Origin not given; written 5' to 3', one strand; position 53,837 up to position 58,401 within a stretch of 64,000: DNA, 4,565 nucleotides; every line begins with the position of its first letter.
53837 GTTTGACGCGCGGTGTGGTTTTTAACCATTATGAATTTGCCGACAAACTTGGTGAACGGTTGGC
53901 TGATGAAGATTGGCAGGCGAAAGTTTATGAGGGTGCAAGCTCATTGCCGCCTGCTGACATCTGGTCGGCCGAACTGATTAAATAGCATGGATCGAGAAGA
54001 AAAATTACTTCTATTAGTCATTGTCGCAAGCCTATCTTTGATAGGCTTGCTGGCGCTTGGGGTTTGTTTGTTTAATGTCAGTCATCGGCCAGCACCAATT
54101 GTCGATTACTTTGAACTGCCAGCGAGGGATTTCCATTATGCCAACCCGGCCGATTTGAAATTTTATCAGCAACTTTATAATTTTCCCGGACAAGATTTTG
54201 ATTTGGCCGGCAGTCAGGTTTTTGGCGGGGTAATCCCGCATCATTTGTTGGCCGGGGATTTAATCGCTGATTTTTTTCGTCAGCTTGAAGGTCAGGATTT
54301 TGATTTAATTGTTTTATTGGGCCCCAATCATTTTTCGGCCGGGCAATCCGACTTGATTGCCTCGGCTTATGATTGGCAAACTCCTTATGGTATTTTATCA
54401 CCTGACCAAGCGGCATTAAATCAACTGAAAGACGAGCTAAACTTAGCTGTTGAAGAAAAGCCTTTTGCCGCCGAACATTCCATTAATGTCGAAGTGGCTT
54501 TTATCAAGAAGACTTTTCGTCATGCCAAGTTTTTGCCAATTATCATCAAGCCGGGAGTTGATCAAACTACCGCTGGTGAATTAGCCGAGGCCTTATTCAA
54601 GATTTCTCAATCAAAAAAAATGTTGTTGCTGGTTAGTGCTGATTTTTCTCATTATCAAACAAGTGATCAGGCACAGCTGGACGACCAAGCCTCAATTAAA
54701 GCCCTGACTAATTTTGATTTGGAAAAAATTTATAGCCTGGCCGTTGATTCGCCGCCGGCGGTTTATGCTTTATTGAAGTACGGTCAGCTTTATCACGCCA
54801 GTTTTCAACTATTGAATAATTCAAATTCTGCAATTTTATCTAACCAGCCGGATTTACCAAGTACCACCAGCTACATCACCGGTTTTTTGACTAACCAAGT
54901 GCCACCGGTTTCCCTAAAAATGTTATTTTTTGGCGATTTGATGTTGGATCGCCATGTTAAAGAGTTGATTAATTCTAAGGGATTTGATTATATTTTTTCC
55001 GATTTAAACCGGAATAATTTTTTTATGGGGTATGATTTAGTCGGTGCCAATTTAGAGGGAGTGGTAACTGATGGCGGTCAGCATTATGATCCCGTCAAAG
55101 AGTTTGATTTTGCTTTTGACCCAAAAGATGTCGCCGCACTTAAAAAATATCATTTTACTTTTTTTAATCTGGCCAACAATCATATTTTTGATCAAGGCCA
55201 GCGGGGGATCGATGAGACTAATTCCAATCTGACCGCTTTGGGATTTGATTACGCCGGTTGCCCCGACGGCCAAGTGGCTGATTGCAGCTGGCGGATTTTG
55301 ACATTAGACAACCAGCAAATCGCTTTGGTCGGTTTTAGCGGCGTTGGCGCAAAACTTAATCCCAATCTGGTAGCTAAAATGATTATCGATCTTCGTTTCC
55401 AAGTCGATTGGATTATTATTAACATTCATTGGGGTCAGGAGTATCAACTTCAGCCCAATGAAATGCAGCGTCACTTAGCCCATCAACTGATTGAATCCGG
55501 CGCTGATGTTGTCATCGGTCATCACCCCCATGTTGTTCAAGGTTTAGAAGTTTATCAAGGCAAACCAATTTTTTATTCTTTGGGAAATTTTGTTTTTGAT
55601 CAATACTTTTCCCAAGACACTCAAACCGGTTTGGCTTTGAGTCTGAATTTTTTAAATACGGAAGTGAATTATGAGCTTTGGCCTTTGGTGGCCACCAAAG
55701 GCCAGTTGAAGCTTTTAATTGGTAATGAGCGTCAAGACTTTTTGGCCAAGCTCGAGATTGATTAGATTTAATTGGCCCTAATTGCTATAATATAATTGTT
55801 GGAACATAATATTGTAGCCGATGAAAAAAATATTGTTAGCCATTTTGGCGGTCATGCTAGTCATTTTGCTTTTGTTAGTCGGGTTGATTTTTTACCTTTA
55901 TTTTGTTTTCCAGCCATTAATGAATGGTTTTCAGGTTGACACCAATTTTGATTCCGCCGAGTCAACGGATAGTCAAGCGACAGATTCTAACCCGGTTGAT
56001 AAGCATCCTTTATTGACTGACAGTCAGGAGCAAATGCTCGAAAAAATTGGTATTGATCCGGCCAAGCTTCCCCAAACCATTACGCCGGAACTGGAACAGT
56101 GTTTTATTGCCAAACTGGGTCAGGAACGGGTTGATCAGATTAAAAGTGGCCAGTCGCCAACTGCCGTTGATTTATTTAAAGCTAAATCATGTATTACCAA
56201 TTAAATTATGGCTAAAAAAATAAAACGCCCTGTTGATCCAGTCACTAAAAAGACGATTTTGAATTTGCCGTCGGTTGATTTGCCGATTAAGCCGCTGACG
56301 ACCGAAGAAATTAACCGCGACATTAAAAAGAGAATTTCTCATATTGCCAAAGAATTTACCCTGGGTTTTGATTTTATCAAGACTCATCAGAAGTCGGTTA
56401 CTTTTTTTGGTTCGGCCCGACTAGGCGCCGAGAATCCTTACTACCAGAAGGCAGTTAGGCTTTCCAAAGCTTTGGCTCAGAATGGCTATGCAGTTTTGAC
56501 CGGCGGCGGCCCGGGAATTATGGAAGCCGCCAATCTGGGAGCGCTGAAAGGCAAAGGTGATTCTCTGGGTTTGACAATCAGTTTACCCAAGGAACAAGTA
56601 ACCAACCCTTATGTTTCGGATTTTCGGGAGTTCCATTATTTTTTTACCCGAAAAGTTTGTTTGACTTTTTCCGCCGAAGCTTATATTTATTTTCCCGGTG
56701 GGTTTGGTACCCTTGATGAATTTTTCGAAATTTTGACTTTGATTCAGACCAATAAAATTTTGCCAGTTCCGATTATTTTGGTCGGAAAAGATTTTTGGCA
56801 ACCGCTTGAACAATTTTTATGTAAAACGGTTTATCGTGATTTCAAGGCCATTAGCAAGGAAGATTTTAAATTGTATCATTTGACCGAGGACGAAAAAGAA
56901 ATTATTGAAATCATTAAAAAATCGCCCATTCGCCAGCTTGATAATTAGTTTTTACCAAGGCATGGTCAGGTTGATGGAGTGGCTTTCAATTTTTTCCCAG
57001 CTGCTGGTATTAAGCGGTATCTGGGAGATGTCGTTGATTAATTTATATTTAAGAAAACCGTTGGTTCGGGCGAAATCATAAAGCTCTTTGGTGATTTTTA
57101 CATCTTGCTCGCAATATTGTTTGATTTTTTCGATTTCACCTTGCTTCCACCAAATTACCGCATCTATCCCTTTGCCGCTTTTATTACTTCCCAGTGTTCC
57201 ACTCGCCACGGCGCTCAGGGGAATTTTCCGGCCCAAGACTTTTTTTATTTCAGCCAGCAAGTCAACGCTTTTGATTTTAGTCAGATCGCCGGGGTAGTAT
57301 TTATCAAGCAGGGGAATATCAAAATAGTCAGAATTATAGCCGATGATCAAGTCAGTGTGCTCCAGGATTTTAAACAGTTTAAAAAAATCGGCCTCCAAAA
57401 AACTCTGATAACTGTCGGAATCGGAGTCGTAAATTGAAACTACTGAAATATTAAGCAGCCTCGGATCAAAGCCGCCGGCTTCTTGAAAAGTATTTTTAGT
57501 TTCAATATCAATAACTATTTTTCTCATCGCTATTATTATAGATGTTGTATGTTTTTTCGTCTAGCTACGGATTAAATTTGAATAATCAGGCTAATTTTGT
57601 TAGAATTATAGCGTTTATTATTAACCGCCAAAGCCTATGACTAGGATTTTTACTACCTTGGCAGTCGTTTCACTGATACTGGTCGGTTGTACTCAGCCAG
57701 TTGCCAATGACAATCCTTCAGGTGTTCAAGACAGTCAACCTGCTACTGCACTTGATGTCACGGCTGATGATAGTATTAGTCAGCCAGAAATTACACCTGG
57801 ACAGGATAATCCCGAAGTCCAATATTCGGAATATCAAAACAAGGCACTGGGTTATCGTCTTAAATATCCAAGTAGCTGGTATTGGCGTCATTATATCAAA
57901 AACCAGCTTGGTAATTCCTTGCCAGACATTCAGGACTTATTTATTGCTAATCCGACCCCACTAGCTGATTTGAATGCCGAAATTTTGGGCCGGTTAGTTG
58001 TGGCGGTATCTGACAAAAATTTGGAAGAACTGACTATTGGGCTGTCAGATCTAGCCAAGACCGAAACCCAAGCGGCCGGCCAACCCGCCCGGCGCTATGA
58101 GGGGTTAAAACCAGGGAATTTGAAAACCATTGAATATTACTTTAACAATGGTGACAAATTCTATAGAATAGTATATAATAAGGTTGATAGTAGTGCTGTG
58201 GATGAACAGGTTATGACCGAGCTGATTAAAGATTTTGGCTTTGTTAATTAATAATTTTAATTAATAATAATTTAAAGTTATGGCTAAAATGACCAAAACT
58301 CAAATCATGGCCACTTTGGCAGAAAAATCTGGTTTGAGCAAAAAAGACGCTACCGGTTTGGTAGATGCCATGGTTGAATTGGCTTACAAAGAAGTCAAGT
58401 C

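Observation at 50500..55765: Unusual operon: CbiM/NikM - PDGLE protein - 829-aa unknown - Memo-like::CapA fusion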

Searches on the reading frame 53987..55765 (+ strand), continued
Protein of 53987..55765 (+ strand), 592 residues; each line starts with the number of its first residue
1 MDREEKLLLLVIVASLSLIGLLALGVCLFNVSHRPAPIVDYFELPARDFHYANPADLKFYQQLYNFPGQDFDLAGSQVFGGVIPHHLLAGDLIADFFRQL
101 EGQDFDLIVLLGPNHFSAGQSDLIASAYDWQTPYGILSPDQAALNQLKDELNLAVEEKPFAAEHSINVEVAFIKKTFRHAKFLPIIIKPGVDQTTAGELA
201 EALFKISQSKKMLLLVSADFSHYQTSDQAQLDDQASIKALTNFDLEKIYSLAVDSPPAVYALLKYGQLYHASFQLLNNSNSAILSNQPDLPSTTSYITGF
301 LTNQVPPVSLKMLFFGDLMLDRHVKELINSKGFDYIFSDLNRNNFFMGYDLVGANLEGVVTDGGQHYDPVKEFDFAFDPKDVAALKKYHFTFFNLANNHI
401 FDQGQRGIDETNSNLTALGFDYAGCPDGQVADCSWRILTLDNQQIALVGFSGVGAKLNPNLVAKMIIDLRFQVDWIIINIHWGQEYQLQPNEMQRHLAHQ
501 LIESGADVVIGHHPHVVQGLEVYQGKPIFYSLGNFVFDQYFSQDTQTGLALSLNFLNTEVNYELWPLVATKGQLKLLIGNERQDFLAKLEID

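Call 65: fold_search(model_id=the predicted structure, library=pdb)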
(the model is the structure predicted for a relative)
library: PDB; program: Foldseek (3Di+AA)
matches with E <= 10: 1099; with E <= 0.001: 56
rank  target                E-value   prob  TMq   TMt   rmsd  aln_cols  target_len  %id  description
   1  8gq9                  1.2e-18  1.00  0.41  0.54   5.8       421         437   18  Crystal structure of lasso peptide epimerase MslH (released 2023-06-21)
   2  8ith                  1.8e-18  1.00  0.41  0.54   5.1       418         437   18  Crystal structure of lasso peptide epimerase MslH H295N (released 2023-06-21)
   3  8itg_A                2.2e-18  1.00  0.41  0.54   5.7       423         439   19  Crystal structure of lasso peptide epimerase MslH in complexed with precursor peptide variant MslAW21G (released 2023-06-21)
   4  8gqb                  5.1e-18  1.00  0.40  0.54   5.6       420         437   18  Crystal structure of lasso peptide epimerase MslH D11A mutant (released 2023-06-21)
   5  7kq8_A                3.6e-14  1.00  0.37  0.73   3.3       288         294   18  Structure of iron bound MEMO1 (released 2021-11-17)
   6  7l5c_D                7.9e-14  1.00  0.37  0.73   2.7       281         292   18  Structure of copper bound MEMO1 (released 2022-01-19)
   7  3bcz_C                9.4e-14  1.00  0.38  0.73   3.1       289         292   18  Crystal structure of Memo (released 2007-11-27)
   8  7m8h_A                9.9e-14  1.00  0.38  0.73   2.9       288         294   18  Structure of Memo1 C244S metal binding site mutant at 1.75A (released 2022-04-06)
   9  3bcz_A                9.9e-14  1.00  0.37  0.72   2.8       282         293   19  Crystal structure of Memo (released 2007-11-27)
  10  2cv9_A                1.0e-09  1.00  0.31  0.67   5.0       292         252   14  Crystal structure of a hypothetical protein from Thermus thermophilus HB8 (released 2005-12-01)
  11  1t70_A                4.4e-09  1.00  0.32  0.68   4.6       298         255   12  Crystal structure of a novel phosphatase from Deinococcus radiodurans (released 2004-12-07)
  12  5hee_A                7.7e-09  1.00  0.29  0.59   5.3       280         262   14  Crystal structure of the TK2203 protein (released 2016-06-29)
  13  5h7w_A                2.6e-08  1.00  0.28  0.31  11.3       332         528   18  Crystal structure of 5'-nucleotidase from venom of Naja atra (released 2017-11-22)
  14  3ive                  2.9e-08  1.00  0.29  0.34  10.2       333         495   17  Putative 5'-Nucleotidase (c4898) from Escherichia Coli in complex with Cytidine (released 2009-09-29)
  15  4b2o_A                4.3e-08  1.00  0.30  0.61   5.1       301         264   13  Crystal structure of Bacillus subtilis YmdB, a global regulator of late adaptive responses. (released 2013-07-24)
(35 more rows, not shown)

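Call 71: search_protein_families(library=pfam, proteins=[L007:8030-9853:+, L020:7563-9347:+, L028:8259-9995:+, L015:11710-13779:+, L081:187-1176:+, L063:3624-4214:+, L029:7425-9911:+, L011:7243-7815:+], max_evalue=0.01)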
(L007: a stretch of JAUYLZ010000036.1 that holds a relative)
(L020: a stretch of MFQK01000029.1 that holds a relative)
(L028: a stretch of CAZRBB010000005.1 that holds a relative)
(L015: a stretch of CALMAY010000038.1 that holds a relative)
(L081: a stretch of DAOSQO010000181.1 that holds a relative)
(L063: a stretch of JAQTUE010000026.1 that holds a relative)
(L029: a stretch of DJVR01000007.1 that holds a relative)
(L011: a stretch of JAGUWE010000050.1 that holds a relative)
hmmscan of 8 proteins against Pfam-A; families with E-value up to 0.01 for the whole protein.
L007:8030-9853:+ (607 aa): 1 family
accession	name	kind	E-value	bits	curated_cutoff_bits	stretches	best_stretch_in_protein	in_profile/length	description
PF07790.16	Pilin_N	-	0.0051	18.1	25.2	0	18-57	8-47/78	Archaeal Type IV pilin, N-terminal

L020:7563-9347:+ (594 aa): 1 family
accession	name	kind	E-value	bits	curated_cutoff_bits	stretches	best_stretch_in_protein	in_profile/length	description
PF01578.25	Cytochrom_C_asm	-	0.00017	21.7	29.9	1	20-114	34-103/212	Cytochrome C assembly protein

L028:8259-9995:+ (578 aa): 1 family
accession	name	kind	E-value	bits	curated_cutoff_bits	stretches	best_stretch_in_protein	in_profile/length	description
PF01594.21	AI-2E_transport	-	0.0023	17.6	34.3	1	17-89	48-119/327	AI-2E family transporter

L015:11710-13779:+ (689 aa): 0 families

L081:187-1176:+ (329 aa): 2 families
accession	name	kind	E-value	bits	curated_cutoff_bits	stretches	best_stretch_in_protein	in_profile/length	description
PF13517.12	FG-GAP_3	-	1.6e-06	29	26.9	0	126-189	1-60/61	FG-GAP-like repeat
PF01839.29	FG-GAP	-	0.0001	22.5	22.1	0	172-192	2-22/37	FG-GAP repeat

L063:3624-4214:+ (196 aa): 1 family
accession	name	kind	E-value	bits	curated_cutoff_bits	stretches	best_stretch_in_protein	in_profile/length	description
PF01839.29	FG-GAP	-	0.0033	17.7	22.1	1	84-95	7-18/37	FG-GAP repeat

L029:7425-9911:+ (828 aa): 0 families

L011:7243-7815:+ (190 aa): 1 family
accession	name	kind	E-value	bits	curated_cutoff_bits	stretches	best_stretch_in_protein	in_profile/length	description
PF01997.21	Translin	-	5.6e-20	72.6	25.9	1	99-190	105-205/205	Translin family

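Call 74: search_solved_structures(query=A4, max_evalue=1)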
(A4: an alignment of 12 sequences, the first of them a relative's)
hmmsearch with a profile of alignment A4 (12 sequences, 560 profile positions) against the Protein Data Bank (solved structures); distinct sequences matched with E-value up to 1: 0.

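Call 112: search_protein_families(library=ncbifam, proteins=[L007:8030-9853:+, L020:7563-9347:+, L028:8259-9995:+], max_evalue=0.01)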
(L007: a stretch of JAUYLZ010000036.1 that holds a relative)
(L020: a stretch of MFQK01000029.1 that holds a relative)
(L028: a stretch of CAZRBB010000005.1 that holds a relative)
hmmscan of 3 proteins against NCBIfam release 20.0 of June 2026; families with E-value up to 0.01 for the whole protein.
L007:8030-9853:+ (607 aa): 0 families

L020:7563-9347:+ (594 aa): 0 families

L028:8259-9995:+ (578 aa): 4 families
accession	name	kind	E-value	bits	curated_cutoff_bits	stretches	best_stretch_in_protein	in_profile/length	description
TIGR04527.1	mycoplas_twoTM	subfamily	1.9e-06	27.8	125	1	11-84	3-64/248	MG_279/MG_280 family protein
NF038305.1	HpsJ_fam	subfamily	0.0015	18.5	60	1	30-97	92-162/234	HpsJ family protein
NF006283.1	PRK08455.1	equivalog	0.0033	17.1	187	1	17-78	15-75/182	flagellar basal body-associated protein FliL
NF038218.1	IcmG_DotF_IVB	equivalog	0.0066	16.1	200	0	16-87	45-112/266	type IVB secretion system protein IcmG/DotF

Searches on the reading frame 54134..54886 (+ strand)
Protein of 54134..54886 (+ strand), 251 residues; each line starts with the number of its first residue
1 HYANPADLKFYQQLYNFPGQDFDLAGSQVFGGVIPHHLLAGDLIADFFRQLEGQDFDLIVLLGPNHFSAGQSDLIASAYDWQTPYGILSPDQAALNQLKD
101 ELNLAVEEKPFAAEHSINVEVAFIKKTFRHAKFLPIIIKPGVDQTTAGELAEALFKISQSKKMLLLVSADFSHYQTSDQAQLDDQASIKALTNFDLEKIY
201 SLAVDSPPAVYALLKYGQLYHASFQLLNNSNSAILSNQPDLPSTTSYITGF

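Call 50: search_solved_structures(query=A3, max_evalue=0.01, show_alignments=2)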
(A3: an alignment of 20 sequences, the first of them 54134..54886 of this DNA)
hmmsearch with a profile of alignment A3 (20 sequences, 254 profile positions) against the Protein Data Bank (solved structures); distinct sequences matched with E-value up to 0.01: 3.
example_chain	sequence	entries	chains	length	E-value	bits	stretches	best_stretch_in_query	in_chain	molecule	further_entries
7m8h_A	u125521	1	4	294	5.3e-09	39.1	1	27-190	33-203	Protein MEMO1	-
3bcz_A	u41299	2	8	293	5.5e-09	39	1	27-189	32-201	Protein MEMO1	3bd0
7kq8_A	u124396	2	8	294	5.6e-09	39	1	27-189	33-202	Protein MEMO1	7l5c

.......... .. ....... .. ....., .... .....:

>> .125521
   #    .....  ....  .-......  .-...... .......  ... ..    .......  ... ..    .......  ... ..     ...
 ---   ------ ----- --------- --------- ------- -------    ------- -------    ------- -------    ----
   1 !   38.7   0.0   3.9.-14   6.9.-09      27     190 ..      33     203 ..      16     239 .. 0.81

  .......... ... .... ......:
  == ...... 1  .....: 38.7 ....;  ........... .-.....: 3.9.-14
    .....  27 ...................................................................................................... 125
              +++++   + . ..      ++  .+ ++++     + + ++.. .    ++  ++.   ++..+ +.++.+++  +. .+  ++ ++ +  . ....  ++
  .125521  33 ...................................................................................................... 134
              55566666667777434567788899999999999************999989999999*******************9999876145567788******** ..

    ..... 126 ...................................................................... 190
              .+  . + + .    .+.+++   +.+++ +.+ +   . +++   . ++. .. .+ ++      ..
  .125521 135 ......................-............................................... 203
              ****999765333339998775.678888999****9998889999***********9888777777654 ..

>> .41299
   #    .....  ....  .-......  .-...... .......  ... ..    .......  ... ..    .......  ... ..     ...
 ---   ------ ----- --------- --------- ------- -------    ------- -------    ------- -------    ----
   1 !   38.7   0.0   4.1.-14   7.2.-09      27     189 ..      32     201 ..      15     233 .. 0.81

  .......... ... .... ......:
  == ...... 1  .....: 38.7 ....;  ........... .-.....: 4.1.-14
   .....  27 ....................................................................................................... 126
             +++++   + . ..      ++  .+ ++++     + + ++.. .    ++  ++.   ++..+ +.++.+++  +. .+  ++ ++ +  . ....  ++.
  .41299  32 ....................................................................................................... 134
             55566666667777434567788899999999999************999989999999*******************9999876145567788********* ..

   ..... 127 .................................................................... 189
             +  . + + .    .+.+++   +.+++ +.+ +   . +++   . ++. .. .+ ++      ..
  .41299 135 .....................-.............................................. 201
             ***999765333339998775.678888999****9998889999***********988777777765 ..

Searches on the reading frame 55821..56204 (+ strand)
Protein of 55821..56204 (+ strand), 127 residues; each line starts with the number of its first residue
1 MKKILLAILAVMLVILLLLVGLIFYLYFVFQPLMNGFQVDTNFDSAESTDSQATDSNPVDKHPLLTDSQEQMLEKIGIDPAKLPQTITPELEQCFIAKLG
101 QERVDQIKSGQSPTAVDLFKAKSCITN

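Call 71: search_protein_families(library=pfam, proteins=[window:55821-56204:+], max_evalue=0.01)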
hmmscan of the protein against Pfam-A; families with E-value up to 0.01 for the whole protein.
window:55821-56204:+ (127 aa): 1 family
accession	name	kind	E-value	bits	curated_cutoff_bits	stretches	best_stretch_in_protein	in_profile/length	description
PF05434.16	Tmemb_9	-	0.0067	16.7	28.6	1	8-81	53-125/145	TMEM9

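Call 112: search_protein_families(library=ncbifam, proteins=[window:55821-56204:+], max_evalue=0.01)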
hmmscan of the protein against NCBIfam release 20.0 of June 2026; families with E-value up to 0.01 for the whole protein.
window:55821-56204:+ (127 aa): 0 families

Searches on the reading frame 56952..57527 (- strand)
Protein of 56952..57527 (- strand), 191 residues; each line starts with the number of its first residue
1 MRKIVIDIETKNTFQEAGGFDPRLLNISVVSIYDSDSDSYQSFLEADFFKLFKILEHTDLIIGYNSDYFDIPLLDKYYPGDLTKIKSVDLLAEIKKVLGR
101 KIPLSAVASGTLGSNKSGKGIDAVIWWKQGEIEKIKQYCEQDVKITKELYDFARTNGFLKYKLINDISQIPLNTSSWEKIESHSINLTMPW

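Call 87: search_protein_families(library=pfam, proteins=[window:56952-57527:-], max_evalue=0.001)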
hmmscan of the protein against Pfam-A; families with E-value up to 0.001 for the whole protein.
window:56952-57527:- (191 aa): 2 families
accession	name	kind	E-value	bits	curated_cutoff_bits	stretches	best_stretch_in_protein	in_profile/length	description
PF13482.12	RNase_H_2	-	9.2e-09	35.9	22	1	16-151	6-162/165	RNase_H superfamily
PF10108.15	DNA_pol_B_exo2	-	1.2e-05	25.6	24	0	101-146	120-166/213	Predicted 3'-5' exonuclease related to the exonuclease domain of PolB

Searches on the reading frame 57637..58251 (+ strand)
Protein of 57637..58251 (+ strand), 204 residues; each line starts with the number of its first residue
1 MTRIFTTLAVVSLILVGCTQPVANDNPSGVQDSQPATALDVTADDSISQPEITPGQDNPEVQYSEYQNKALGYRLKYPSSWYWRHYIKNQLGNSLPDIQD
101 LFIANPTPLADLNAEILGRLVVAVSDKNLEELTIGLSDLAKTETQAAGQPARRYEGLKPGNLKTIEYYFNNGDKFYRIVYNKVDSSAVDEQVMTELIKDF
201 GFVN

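Call 87: search_protein_families(library=pfam, proteins=[window:57637-58251:+], max_evalue=0.001)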
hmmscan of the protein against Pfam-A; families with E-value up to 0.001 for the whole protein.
window:57637-58251:+ (204 aa): 1 family
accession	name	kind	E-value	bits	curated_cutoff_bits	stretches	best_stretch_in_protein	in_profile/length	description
PF18933.6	PsbP_2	-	0.00015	22.2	27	0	140-198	120-180/184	PsbP-like protein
